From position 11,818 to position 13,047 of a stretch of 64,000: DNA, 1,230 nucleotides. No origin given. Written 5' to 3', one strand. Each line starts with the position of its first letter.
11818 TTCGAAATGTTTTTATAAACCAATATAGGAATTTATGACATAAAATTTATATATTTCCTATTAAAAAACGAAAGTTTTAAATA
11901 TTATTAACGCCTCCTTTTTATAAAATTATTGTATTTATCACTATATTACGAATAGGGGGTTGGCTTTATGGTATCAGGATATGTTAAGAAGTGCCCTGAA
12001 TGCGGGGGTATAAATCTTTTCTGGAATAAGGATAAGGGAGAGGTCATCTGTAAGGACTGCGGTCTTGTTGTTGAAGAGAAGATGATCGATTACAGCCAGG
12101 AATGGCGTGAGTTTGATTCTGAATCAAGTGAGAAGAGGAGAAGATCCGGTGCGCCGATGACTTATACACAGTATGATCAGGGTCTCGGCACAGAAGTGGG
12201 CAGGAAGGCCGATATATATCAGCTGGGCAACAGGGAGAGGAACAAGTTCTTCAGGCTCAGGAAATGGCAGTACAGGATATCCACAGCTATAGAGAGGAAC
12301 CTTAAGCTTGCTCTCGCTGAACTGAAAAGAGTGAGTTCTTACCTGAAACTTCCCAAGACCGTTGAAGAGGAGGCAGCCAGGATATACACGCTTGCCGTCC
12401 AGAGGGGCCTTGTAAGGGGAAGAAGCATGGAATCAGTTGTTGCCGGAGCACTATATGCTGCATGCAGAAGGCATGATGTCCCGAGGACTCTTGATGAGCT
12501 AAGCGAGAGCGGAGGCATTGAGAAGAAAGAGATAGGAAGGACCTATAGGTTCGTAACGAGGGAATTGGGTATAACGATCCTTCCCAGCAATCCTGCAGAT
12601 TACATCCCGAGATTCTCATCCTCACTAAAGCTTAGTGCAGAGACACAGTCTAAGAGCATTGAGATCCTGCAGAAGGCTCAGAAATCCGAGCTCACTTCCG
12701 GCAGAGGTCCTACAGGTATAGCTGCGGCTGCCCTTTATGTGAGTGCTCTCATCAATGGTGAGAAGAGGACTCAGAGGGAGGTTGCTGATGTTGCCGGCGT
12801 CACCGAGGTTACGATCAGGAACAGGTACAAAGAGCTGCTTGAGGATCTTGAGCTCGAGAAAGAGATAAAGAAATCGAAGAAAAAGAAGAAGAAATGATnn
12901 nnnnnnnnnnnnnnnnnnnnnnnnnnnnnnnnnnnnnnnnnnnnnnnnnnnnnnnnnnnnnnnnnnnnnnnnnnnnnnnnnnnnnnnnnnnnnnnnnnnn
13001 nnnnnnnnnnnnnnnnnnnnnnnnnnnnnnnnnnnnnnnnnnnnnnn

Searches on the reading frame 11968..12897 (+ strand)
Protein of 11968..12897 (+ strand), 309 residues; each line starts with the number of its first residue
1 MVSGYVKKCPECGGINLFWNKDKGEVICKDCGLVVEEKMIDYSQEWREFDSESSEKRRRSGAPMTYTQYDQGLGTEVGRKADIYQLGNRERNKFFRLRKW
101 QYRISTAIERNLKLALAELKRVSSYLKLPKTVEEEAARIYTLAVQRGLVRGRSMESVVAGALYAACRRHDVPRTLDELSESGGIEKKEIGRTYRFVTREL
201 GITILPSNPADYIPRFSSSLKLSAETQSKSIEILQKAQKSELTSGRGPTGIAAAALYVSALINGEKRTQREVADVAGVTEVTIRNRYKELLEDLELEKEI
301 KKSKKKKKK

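Call 9: search_protein_families(library=pfam, proteins=[window:11968-12897:+])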
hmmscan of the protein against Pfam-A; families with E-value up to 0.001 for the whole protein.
window:11968-12897:+ (309 aa): 4 families
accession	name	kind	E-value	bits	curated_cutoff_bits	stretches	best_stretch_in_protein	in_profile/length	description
PF00382.24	TFIIB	-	5.5e-47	158.2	23.6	2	207-292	6-91/92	Transcription factor TFIIB repeat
PF08271.17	Zn_Ribbon_TF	-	3e-15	55.9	29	1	8-49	2-43/43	TFIIB zinc-binding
PF04545.22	Sigma70_r4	-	0.00037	20.4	24.1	0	264-292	18-46/50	Sigma-70, region 4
PF08792.16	A2L_zn_ribbon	-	0.00057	19.9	22.9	1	7-34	4-30/33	A2L zinc ribbon domain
